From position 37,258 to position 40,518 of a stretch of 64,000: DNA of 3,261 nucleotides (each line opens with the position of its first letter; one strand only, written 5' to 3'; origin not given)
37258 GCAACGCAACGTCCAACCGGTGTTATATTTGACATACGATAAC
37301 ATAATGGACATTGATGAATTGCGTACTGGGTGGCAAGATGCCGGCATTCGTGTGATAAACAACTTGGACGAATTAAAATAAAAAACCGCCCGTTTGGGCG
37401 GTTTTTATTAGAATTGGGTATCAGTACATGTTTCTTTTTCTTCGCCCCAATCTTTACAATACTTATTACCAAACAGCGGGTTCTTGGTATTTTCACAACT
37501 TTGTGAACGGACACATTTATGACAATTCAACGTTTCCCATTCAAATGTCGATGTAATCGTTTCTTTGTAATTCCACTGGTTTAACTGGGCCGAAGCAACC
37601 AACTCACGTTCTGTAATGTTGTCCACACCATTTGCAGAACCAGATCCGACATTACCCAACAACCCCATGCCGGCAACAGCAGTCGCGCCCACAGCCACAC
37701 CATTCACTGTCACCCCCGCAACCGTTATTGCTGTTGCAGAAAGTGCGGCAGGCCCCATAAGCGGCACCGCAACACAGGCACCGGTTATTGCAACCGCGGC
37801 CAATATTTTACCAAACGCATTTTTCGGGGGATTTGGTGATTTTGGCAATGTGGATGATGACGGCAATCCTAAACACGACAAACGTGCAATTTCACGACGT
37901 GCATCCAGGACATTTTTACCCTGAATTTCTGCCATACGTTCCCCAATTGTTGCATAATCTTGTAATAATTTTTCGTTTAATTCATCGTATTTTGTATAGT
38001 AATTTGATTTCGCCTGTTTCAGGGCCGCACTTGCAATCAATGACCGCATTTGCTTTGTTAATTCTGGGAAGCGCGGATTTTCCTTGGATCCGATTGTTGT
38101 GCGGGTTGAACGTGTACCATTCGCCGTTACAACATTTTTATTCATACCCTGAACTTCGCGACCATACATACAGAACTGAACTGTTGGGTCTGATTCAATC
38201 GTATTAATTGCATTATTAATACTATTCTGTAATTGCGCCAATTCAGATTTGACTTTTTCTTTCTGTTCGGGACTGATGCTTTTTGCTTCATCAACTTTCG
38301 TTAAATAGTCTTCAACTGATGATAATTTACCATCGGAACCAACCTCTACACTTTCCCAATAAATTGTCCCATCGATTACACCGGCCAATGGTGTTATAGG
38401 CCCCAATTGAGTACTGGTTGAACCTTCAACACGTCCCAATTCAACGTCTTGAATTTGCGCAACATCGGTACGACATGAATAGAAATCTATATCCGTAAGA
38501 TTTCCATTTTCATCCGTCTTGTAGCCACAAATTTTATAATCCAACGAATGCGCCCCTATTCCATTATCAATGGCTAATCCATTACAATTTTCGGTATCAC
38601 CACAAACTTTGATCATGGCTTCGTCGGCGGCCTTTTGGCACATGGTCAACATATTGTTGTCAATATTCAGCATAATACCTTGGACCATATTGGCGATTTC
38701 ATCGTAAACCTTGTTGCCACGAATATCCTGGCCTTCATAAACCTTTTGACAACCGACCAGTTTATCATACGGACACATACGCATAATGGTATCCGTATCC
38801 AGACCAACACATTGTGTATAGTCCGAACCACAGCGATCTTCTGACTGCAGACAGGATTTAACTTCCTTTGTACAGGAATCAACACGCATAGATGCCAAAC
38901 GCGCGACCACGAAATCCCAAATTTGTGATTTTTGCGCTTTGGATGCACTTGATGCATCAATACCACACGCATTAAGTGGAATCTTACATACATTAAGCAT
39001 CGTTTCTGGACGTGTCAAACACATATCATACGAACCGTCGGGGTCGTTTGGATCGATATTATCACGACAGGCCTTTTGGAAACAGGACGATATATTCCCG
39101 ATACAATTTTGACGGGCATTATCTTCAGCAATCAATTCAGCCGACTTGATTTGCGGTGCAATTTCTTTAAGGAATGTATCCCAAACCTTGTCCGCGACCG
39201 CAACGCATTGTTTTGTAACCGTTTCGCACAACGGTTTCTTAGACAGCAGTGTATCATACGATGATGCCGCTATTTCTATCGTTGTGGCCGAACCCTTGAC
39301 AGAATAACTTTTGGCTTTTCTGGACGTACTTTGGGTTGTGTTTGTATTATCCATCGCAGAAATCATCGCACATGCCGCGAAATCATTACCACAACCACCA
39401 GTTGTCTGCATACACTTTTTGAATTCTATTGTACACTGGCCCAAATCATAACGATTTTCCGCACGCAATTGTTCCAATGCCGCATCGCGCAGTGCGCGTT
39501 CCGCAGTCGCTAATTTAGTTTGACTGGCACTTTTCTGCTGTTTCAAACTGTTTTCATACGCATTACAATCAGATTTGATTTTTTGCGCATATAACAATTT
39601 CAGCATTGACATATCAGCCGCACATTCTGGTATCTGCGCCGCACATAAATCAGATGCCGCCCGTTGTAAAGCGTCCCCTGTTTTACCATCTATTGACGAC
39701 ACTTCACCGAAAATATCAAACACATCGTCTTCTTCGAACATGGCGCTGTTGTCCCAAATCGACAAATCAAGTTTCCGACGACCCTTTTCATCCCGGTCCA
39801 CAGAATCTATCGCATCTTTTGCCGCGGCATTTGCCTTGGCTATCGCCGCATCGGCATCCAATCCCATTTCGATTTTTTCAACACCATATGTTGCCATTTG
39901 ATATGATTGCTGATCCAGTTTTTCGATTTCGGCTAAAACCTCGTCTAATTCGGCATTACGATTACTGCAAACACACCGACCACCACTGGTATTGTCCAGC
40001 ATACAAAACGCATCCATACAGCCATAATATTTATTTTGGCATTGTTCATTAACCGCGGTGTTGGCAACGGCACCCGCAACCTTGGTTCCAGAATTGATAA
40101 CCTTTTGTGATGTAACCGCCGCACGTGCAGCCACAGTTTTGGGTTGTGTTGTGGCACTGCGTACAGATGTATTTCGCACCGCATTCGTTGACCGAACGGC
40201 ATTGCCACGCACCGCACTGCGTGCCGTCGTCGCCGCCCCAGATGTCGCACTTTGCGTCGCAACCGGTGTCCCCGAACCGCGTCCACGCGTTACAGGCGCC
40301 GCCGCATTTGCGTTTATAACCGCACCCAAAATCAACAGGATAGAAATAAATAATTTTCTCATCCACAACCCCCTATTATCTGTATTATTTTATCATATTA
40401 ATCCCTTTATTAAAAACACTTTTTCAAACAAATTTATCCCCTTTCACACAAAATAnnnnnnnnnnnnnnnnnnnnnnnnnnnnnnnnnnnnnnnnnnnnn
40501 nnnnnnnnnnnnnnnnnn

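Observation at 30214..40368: Second arm of the cysteine-rich family, interleaved with OmpA-lipoprotein and glycine-zipper segments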

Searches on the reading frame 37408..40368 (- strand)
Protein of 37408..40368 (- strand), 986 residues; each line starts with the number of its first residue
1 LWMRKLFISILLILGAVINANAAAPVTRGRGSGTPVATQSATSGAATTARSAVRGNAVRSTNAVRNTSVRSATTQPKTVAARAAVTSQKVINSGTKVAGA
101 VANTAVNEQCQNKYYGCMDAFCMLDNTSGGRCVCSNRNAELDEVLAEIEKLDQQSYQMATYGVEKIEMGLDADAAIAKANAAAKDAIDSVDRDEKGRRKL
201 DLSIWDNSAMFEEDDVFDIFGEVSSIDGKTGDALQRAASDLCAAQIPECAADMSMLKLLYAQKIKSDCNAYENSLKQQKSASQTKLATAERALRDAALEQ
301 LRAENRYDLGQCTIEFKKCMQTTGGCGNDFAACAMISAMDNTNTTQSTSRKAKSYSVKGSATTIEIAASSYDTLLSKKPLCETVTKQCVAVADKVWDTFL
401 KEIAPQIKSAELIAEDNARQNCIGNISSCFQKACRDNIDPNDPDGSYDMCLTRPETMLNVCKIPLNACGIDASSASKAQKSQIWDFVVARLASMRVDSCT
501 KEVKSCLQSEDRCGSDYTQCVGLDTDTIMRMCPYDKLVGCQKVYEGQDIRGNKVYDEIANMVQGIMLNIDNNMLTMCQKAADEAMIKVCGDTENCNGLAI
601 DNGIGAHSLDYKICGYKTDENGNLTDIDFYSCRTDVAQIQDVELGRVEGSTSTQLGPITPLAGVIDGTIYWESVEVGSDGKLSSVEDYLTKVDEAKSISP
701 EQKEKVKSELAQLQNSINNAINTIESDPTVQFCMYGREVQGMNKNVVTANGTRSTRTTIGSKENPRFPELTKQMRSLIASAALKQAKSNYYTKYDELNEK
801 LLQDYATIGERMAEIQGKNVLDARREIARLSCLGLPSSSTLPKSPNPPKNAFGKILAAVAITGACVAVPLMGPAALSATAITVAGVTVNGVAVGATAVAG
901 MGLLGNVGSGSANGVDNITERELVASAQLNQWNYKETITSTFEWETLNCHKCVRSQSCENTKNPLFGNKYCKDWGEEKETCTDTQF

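Call 5: search_protein_families(library=pfam, proteins=[window:37408-40368:-], max_evalue=0.1)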
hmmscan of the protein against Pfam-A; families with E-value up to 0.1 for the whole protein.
window:37408-40368:- (986 aa): 2 families
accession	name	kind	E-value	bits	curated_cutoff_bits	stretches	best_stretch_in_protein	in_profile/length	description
PF00163.24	Ribosomal_S4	-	0.017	16.3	23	1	753-822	24-92/95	Ribosomal protein S4/S9 N-terminal domain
PF22652.1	DUF7006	-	0.038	14.6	27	0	686-730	1-45/112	Family of unknown function (DUF7006)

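Call 6: search_protein_families(library=ncbifam, proteins=[window:37408-40368:-], max_evalue=0.1)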
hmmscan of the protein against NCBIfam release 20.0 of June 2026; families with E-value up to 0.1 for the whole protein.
window:37408-40368:- (986 aa): 2 families
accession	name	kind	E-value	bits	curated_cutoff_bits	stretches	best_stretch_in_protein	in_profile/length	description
NF006281.0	PRK08452.1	equivalog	0.022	15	117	1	692-778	36-116/124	flagella length regulator FlaG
NF011232.0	PRK14639.1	equivalog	0.055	13.8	193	0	651-726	47-121/141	ribosome maturation factor RimP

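Call 9: find_homologous_proteins(query=window:37408-40368:-, max_evalue=0.001)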
Query window:37408-40368:- (986 aa): 1010 proteins with E <= 0.001 among 8000 candidates; the best 120 are listed.
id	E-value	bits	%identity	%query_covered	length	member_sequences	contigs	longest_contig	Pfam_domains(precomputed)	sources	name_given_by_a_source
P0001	0.0e+0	2197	100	100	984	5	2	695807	-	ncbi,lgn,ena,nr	ncbi:MAG: hypothetical protein IJ866_02430 [Alphaproteobacteria bacterium]|nr:hypothetical protein [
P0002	0.0e+0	1769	80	100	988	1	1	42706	-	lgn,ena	-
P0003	0.0e+0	1684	77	100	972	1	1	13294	-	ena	-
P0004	0.0e+0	1631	75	100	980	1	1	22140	-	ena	-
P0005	0.0e+0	1582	73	100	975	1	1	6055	-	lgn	-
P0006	0.0e+0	1580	74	100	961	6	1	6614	-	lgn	-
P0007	0.0e+0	1546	72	100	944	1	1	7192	-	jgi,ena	-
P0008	0.0e+0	1503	71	100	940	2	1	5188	-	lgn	-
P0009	0.0e+0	1460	66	100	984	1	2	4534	-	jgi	-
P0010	0.0e+0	1453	70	91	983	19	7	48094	-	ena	-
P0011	0.0e+0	1450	66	100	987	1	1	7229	-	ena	-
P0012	0.0e+0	1446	66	100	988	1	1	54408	-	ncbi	-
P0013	0.0e+0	1438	66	100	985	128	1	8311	-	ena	-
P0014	0.0e+0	1434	66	100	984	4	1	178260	-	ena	-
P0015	0.0e+0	1434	69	91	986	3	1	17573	-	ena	-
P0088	0.0e+0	1294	61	100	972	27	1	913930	-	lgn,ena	-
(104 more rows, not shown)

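Call 13: find_encoding_contigs(protein=P0088, flank=10000, max_places=2)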
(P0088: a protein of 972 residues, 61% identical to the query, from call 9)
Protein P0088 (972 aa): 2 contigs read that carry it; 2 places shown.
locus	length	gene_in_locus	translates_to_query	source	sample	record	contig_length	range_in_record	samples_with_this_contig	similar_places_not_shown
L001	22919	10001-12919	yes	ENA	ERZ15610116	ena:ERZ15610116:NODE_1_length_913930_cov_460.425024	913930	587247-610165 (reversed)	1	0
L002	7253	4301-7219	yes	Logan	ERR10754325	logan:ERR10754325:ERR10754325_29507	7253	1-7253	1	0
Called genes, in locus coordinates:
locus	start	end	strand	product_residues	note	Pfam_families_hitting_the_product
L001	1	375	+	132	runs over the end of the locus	PF00410:Ribosomal_S8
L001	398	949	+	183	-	PF00347:Ribosomal_L6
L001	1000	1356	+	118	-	PF00861:Ribosomal_L18p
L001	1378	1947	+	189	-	PF00333:Ribosomal_S5, PF03719:Ribosomal_S5_C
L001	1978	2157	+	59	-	PF00327:Ribosomal_L30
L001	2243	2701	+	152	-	PF00828:Ribosomal_L27A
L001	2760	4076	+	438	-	PF00344:SecY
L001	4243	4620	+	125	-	PF00416:Ribosomal_S13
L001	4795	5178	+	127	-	PF00411:Ribosomal_S11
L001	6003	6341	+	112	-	PF12844:HTH_19, PF13560:HTH_31 (weak), PF01381:HTH_3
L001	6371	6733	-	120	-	-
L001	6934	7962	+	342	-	PF01193:RNA_pol_L, PF01000:RNA_pol_A_bac, PF03118:RNA_pol_A_CTD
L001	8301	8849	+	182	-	PF01196:Ribosomal_L17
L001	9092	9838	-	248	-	PF11899:DUF3419 (weak)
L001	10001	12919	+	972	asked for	-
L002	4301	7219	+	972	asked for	-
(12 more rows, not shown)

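Call 17: find_related_loci(query=A1, collection=genome_contigs, flank=10000)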
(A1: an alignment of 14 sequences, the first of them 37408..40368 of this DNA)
Query A1 (986 aa) in genome_contigs; peptide patterns used: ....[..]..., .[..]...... (x = any residue, [..] = any of these).
387 stretches matched a pattern; 380 encode a relative of the query (tblastn E <= 1e-3); the best 80 are kept; 77 distinct loci.
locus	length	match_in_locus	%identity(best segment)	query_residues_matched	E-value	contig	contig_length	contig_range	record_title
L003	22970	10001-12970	66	1-986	0e+0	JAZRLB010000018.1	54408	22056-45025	MAG: Candidatus Enterousia sp. isolate T1900045443_YK20190134.MAGScoT_cleanbin_000013 SGB_7129_k141_1577228, whole genom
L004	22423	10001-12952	65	3-986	0e+0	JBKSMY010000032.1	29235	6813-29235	MAG: Alphaproteobacteria bacterium isolate KS320-82 k141_2032406, whole genome shotgun sequence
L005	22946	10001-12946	64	1-986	0e+0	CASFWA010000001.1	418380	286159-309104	uncultured proteobacterium isolate A86_L4_360360_idba_bin.28 genome assembly, contig: A86_L4_360360_idba_bin.28.fa_scaff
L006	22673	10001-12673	70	88-986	0e+0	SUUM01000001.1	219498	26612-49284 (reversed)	MAG: Alphaproteobacteria bacterium isolate SIG46 NODE_180_length_219498_cov_7.274562, whole genome shotgun sequence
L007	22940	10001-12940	65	3-986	0e+0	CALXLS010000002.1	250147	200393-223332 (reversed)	MAG: uncultured Alphaproteobacteria bacterium isolate BRZ_DL__bin85 genome assembly, contig: BRZ_DL__NODE_35_length_2501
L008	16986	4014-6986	64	1-986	0e+0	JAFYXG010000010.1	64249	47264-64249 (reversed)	MAG: Alphaproteobacteria bacterium isolate RGIG7505 Water_buffalos_Colon.Co__c1009779, whole genome shotgun sequence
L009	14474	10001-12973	63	2-986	0e+0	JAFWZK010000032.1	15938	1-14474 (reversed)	MAG: Alphaproteobacteria bacterium isolate RGIG6210 Sheep_Rectum-2__c499951, whole genome shotgun sequence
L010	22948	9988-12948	64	2-986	0e+0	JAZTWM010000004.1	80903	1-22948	MAG: Candidatus Enterousia sp. isolate T1900045333_YK20190022.MAGScoT_cleanbin_000042 SGB_6555_k141_1496535, whole genom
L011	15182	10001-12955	64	3-986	0e+0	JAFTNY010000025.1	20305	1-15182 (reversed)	MAG: Alphaproteobacteria bacterium isolate RGIG3991 Roe_deer_Cecum-4__c163206, whole genome shotgun sequence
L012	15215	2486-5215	63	1-986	0e+0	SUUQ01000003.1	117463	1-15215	MAG: Alphaproteobacteria bacterium isolate SIG50 NODE_3727_length_117463_cov_8.411016, whole genome shotgun sequence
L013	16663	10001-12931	64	3-986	0e+0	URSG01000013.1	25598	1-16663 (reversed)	uncultured Rickettsiales bacterium isolate UMGS1303 genome assembly, contig: NODE_249_length_25598_cov_5.780723, whole g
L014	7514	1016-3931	61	3-986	0e+0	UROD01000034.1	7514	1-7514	uncultured Rickettsiales bacterium isolate UMGS1180 genome assembly, contig: NODE_2359_length_7514_cov_2.464942, whole g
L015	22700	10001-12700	64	84-986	0e+0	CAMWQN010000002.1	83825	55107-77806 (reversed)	MAG TPA_asm: uncultured Rickettsiales bacterium isolate SRR14411243_bin.1_metawrap_v1.3_MAG genome assembly, contig: NOD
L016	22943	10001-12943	59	3-986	0e+0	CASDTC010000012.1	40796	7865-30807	uncultured proteobacterium isolate T11_L1_319319_idba_bin.126 genome assembly, contig: T11_L1_319319_idba_bin.126.fa_sca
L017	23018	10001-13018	60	3-986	0e+0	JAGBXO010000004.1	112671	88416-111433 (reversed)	MAG: Alphaproteobacteria bacterium isolate RGIG9538 Yak_Colon-2__c191650, whole genome shotgun sequence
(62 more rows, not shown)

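Call 35: search_solved_structures(query=A2, max_evalue=1)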
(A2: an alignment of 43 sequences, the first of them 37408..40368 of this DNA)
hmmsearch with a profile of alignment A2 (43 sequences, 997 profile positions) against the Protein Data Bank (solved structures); distinct sequences matched with E-value up to 1: 0.

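Call 40: search_protein_representatives(alignment_id=A1)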
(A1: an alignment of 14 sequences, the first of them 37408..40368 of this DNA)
Query: 14 sequences, 991 profile positions. Proteins with E-value up to 0.001 (for the whole library): 888; up to 1e-10: 677; up to 1e-30: 278. The best 150 are listed.
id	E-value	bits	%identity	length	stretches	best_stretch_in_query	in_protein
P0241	0.0e+00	1238.3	-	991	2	55-925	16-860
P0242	0.0e+00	1197.2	-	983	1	1-991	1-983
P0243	0.0e+00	1145.3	-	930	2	2-846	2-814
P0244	0.0e+00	1129.1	-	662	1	1-628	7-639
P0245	0.0e+00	1054.4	-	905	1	87-990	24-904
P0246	0.0e+00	1042.4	-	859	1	84-991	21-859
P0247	1.1e-297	1006.7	-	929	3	30-845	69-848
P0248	1.6e-296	1002.9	-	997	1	1-991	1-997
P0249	8.6e-295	997.2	-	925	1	1-843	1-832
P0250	2.4e-293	992.4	-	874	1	91-991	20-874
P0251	2.8e-287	972.3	-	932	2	1-886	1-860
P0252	4.9e-278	941.7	-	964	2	223-991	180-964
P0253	5.5e-277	938.2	-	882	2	1-835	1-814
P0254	1.5e-276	936.8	-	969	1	1-989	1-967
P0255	4.9e-273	925.1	-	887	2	1-840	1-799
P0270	1.4e-235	801.2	-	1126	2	1-618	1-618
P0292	1.3e-199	682.1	-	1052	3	1-655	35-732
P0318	1.0e-172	593.0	-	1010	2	5-626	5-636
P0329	3.3e-154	531.8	-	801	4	381-620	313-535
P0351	7.1e-130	451.3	-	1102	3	25-624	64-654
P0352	2.0e-129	449.7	-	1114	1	42-815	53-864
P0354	7.4e-127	441.3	-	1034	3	1-543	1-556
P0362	4.9e-117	408.7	-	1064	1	31-808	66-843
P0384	1.7e-95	337.4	-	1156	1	20-647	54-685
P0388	1.5e-93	331.0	-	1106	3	19-635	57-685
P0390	3.5e-93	329.8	-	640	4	385-605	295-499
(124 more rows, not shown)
